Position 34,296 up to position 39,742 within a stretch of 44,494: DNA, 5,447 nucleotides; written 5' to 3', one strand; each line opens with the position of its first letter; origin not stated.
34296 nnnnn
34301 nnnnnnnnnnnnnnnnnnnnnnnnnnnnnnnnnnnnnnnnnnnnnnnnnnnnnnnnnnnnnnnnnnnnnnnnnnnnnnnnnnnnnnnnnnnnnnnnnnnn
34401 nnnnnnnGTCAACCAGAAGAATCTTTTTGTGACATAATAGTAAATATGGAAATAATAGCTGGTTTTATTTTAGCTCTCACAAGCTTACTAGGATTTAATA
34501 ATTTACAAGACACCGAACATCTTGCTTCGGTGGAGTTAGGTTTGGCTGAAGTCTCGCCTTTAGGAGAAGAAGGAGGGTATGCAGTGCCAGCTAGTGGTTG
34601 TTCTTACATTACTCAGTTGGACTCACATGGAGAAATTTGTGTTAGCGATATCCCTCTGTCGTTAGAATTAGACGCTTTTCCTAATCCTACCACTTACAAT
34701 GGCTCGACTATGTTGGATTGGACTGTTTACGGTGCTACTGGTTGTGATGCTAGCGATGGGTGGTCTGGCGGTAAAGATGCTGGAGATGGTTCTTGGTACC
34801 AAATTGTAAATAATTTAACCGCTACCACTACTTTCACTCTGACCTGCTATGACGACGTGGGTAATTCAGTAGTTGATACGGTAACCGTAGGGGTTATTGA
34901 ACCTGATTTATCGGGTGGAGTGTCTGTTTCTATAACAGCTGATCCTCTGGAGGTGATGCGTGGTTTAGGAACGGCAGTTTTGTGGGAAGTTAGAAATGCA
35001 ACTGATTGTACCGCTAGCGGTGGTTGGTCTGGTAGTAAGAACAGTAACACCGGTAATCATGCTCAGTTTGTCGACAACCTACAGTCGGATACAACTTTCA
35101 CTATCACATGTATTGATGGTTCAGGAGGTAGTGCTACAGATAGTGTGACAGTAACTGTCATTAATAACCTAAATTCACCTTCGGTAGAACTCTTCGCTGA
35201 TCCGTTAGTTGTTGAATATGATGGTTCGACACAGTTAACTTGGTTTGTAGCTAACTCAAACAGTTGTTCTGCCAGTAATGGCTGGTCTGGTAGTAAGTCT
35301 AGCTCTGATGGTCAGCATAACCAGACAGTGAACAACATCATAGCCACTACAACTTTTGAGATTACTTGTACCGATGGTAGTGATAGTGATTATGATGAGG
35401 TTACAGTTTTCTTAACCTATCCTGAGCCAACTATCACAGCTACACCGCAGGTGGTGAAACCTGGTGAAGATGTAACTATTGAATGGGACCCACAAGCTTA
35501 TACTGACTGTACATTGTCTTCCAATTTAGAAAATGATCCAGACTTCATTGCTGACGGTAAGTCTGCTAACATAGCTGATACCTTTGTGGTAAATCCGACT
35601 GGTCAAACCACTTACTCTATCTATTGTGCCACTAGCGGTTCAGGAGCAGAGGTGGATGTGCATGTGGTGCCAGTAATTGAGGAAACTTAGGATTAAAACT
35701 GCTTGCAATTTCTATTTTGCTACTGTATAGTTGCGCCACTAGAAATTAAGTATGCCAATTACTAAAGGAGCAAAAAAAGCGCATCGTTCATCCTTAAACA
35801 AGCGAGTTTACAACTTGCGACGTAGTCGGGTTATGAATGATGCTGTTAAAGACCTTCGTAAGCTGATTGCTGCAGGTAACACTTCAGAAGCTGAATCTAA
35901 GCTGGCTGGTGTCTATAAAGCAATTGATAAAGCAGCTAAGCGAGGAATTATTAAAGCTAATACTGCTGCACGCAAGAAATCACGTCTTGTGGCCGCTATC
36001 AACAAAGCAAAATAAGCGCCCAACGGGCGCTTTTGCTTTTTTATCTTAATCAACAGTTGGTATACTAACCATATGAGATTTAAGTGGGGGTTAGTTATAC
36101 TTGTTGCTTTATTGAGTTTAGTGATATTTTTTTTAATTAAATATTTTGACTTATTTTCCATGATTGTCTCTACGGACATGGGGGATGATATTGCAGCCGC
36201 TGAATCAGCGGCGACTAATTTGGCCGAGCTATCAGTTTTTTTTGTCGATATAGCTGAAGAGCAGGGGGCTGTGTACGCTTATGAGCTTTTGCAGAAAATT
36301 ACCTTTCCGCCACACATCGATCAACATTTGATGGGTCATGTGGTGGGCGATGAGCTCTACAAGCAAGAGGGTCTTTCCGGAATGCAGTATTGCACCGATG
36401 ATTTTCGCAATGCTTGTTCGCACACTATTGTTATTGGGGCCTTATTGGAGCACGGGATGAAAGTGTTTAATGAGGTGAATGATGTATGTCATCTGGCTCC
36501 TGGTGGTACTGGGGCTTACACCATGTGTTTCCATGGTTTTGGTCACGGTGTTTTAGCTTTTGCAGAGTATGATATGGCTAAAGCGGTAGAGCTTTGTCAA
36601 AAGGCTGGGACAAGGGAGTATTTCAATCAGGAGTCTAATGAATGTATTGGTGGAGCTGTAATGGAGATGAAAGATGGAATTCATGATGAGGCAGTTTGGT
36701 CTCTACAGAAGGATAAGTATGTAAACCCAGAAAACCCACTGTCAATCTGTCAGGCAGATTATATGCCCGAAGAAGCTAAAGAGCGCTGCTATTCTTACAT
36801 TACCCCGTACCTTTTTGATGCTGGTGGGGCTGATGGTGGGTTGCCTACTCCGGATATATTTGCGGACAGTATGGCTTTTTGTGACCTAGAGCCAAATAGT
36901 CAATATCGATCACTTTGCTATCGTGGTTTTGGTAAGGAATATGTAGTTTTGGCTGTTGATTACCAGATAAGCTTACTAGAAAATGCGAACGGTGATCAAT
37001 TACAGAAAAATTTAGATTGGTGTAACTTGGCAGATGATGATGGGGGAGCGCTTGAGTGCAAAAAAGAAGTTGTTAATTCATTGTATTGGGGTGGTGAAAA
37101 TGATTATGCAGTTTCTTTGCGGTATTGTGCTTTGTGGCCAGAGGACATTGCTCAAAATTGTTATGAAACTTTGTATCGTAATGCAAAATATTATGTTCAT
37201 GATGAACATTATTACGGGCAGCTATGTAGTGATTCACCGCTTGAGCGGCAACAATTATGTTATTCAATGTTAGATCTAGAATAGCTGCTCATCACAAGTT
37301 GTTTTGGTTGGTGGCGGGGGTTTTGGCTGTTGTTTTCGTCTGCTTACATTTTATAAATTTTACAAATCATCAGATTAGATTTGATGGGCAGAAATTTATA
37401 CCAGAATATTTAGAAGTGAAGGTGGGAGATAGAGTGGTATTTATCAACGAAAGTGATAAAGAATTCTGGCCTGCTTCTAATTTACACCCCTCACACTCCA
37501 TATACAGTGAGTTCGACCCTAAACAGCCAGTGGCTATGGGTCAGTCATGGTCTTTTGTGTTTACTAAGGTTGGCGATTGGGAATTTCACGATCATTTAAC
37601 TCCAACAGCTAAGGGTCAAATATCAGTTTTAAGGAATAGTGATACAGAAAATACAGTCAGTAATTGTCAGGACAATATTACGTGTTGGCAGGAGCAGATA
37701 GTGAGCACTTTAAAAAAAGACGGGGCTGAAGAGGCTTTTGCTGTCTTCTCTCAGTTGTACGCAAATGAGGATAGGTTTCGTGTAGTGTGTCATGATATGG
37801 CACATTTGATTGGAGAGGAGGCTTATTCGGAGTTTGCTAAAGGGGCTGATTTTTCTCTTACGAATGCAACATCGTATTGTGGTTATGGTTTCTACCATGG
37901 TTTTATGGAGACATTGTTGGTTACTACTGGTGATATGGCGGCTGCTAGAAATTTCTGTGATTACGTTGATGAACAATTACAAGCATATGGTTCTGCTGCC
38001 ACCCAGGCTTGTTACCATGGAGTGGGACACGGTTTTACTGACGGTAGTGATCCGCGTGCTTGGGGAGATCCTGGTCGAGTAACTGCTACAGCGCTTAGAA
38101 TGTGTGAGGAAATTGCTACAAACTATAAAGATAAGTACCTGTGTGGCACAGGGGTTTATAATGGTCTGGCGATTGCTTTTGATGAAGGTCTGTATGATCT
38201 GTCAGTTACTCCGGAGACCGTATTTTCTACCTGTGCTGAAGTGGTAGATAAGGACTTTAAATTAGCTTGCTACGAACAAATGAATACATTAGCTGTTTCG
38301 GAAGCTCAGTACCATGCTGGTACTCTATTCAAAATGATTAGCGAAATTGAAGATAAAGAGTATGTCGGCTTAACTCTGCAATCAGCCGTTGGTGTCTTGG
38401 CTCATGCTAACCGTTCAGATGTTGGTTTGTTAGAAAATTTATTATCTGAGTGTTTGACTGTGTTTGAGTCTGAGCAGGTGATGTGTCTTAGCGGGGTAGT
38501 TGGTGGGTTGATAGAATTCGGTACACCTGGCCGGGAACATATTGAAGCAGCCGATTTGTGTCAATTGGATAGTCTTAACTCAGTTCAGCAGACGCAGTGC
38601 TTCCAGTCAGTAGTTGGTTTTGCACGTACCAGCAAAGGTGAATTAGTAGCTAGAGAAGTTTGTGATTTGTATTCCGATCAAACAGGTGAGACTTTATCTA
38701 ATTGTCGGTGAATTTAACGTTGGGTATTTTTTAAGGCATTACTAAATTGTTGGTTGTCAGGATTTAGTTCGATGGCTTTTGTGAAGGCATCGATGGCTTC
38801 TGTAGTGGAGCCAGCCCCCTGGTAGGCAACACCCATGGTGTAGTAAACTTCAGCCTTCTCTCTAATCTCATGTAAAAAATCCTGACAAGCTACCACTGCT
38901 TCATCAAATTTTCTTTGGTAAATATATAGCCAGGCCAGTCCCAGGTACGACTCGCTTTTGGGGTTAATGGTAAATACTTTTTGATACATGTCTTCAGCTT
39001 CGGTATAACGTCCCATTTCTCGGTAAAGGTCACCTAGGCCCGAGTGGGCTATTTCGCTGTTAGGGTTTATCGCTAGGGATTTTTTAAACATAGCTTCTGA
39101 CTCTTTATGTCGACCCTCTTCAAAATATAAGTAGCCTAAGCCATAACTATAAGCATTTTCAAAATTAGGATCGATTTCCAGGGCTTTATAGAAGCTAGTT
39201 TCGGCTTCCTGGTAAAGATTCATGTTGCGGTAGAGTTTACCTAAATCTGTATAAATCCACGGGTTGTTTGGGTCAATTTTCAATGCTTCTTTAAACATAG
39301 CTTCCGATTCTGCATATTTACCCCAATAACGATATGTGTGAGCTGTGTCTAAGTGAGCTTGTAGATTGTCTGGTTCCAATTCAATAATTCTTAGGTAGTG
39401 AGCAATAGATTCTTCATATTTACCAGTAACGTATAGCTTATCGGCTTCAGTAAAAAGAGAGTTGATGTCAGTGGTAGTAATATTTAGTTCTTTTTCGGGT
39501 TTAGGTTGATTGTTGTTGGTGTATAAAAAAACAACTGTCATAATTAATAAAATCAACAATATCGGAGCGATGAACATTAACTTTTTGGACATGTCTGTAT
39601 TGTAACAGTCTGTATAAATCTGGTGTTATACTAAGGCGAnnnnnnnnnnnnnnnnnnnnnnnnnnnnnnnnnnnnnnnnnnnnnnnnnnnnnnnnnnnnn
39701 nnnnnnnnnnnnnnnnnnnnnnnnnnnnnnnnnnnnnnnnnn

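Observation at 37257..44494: Four copies of a cupredoxin-like domain with a conserved all-histidine signature and no Cys/Met copper ligands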

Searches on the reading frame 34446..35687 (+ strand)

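Call 5: search_protein_families(library=pfam, proteins=[window:34446-35687:+], max_evalue=0.1)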
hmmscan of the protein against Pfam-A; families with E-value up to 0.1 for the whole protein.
window:34446-35687:+ (414 aa): 1 family
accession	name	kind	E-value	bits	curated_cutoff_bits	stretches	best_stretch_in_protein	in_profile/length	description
PF22352.2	K319L-like_PKD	-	0.00077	19.9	27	1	198-238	44-84/84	K319L-like, PKD domain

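Call 6: search_protein_families(library=ncbifam, proteins=[window:34446-35687:+], max_evalue=0.1)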
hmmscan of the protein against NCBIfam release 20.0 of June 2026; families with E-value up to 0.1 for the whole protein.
window:34446-35687:+ (414 aa): 0 families

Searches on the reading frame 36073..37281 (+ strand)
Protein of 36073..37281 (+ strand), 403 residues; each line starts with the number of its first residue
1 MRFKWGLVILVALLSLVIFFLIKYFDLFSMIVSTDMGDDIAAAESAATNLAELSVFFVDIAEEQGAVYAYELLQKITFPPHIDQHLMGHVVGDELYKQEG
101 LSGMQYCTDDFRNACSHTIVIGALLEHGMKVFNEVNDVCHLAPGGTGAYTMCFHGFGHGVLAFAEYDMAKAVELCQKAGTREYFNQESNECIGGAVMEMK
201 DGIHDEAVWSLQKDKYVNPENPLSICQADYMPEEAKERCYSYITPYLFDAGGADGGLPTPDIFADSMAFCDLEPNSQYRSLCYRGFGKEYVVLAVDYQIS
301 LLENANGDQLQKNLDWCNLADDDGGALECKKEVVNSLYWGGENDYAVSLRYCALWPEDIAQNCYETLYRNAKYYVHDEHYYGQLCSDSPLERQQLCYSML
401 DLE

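Call 5: search_protein_families(library=pfam, proteins=[window:36073-37281:+], max_evalue=0.1)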
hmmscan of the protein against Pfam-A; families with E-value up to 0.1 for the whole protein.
window:36073-37281:+ (403 aa): 0 families

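Call 6: search_protein_families(library=ncbifam, proteins=[window:36073-37281:+], max_evalue=0.1)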
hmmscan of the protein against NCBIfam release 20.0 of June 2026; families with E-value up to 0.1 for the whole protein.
window:36073-37281:+ (403 aa): 0 families

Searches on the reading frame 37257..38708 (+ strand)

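Call 5: search_protein_families(library=pfam, proteins=[window:37257-38708:+], max_evalue=0.1)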
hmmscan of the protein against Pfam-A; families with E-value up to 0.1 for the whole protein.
window:37257-38708:+ (484 aa): 2 families
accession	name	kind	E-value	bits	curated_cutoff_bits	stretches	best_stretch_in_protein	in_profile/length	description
PF13473.12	Cupredoxin_1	-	0.0068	16.8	27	1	32-123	17-103/104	Cupredoxin-like domain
PF18566.7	Ldi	-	0.098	12.6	26.1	0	117-244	190-304/318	Linalool dehydratase/isomerase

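Call 6: search_protein_families(library=ncbifam, proteins=[window:37257-38708:+], max_evalue=0.1)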
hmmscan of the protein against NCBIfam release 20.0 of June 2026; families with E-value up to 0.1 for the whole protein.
window:37257-38708:+ (484 aa): 2 families
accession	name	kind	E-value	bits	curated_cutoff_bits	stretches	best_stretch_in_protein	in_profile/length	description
TIGR02657.1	amicyanin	equivalog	0.0066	16.8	110.2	1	49-124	10-82/83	amicyanin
NF051473.1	DigCycDgcsShew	equivalog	0.057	12.8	400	0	165-242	168-241/291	diguanylate cyclase DgcS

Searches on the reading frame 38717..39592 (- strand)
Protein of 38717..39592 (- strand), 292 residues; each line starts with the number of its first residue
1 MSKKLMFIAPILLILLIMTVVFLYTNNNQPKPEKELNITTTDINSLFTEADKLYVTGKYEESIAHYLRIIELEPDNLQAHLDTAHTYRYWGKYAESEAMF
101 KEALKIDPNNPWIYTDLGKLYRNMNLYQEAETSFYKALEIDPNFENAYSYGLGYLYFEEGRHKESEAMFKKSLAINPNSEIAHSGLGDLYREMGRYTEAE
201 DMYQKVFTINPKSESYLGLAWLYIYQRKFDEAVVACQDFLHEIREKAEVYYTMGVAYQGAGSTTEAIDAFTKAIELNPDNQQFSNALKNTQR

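Call 5: search_protein_families(library=pfam, proteins=[window:38717-39592:-], max_evalue=0.1)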
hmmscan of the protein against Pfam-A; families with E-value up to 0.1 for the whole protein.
window:38717-39592:- (292 aa): 39 families (the best 25 are shown)
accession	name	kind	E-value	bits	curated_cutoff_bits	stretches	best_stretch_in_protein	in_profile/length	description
PF00515.34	TPR_1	-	1.8e-52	173.5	27.8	7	247-280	1-34/34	Tetratricopeptide repeat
PF07719.23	TPR_2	-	2.7e-43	142.9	27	6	247-280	1-34/34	Tetratricopeptide repeat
PF13181.12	TPR_8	-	4e-42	139.2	25.7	5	247-280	1-34/34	Tetratricopeptide repeat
PF13414.12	TPR_11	-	1.4e-33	114.7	26.8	6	85-122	2-39/42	TPR repeat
PF14559.12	TPR_19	-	2.5e-32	111.4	25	5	157-219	2-64/68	Tetratricopeptide repeat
PF13431.12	TPR_17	-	5.9e-31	104.6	24.4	3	100-131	2-33/34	Tetratricopeptide repeat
PF13424.12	TPR_12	-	4.8e-30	104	30.1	5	147-209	5-74/77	Tetratricopeptide repeat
PF13428.12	TPR_14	-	7e-25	85.4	23.5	5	79-120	3-44/44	Tetratricopeptide repeat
PF13432.12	TPR_16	-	2e-23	82.9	32.7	4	48-111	2-65/65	Tetratricopeptide repeat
PF13374.12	TPR_10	-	2.8e-22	78.4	27.5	2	186-209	8-31/42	Tetratricopeptide repeat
PF13176.12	TPR_7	-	1.4e-21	75.1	27.9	1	182-206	1-25/36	Tetratricopeptide repeat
PF13174.12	TPR_6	-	6.1e-20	70.9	26.3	2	248-279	1-32/33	Tetratricopeptide repeat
PF24575.1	TPR_Slam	-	2.9e-12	47.4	35.2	1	47-86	51-90/104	Surface lipoprotein assembly modifier, N-terminal TPR repeats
PF12895.13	ANAPC3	-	5.6e-12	46.2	27.2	3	124-205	2-81/82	Anaphase-promoting complex, cyclosome, subunit 3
PF23914.1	TPR_CcmH_CycH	-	7.7e-11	42.5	42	2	103-214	42-155/158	Cytochrome c-type biogenesis protein H TPR domain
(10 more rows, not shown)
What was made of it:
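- Checked: The interspersed TPR gene (38714-39592, minus strand; call 5) and the protein with predicted mature N-terminal His (42295-42834, ...LVQA|HGSGG..., C-terminal TM) are also there.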

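Call 6: search_protein_families(library=ncbifam, proteins=[window:38717-39592:-], max_evalue=0.1)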
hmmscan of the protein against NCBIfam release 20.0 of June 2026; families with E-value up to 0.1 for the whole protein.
window:38717-39592:- (292 aa): 47 families (the best 25 are shown)
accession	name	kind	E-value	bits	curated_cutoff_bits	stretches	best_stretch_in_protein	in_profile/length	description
NF040959.1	MamA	equivalog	4.3e-31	108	200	2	39-174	67-201/204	magnetosome protein MamA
TIGR02917.1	PEP_TPR_lipo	equivalog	6.3e-30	103.8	312.2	1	56-282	410-636/899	XrtA/PEP-CTERM system TPR-repeat protein PrsT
TIGR02521.1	type_IV_pilW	equivalog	6.3e-25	88.1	154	2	58-209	46-198/234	type IV pilus biogenesis/stability protein PilW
TIGR02552.1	LcrH_SycD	equivalog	6.3e-21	74.5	104.8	3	34-143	9-118/136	SycD/LcrH family type III secretion system chaperone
NF033762.1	social_mot_Tgl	equivalog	1.3e-18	67.2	225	3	150-240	35-127/252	social motility TPR repeat lipoprotein Tgl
NF033758.1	gliding_GltE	equivalog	1.9e-14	53.5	225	2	127-230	68-171/411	adventurous gliding motility TPR repeat lipoprotein GltE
TIGR00990.1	3a0801s09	subfamily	2.3e-14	53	757.25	1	55-173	343-460/615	mitochondrial import receptor subunit TOM70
TIGR03939.1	PGA_TPR_OMP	equivalog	1.9e-13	49.5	366.65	2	176-284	82-191/800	poly-beta-1,6 N-acetyl-D-glucosamine export porin PgaA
NF008391.2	PRK11189.1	equivalog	6.6e-13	48.8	250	2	115-232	69-183/297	lipoprotein NlpI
TIGR00540.1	TPR_hemY_coli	hypoth_equivalog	1.5e-12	47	142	2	149-205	329-384/385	heme biosynthesis-associated TPR protein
NF047507.1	TPR_BatC_Lepto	exception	1.6e-12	47.4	175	2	242-282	93-131/214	TPR repeat-containing protein BatC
NF053607.1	CHU_0125_OmpA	equivalog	1.5e-11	43.5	620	2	40-143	16-119/639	CHU_0125 family OmpA-like outer membrane integrity protein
NF033920.0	C39_PA2778_fam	equivalog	2.3e-11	43.6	150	4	79-177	158-255/255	PA2778 family cysteine peptidase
NF002725.1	PRK02603.1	equivalog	4.8e-11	43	143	2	244-289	69-111/173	photosystem I assembly protein Ycf3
NF008520.0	PRK11447.1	equivalog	5.5e-11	41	858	2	91-224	283-430/1157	cellulose synthase complex outer membrane protein BcsC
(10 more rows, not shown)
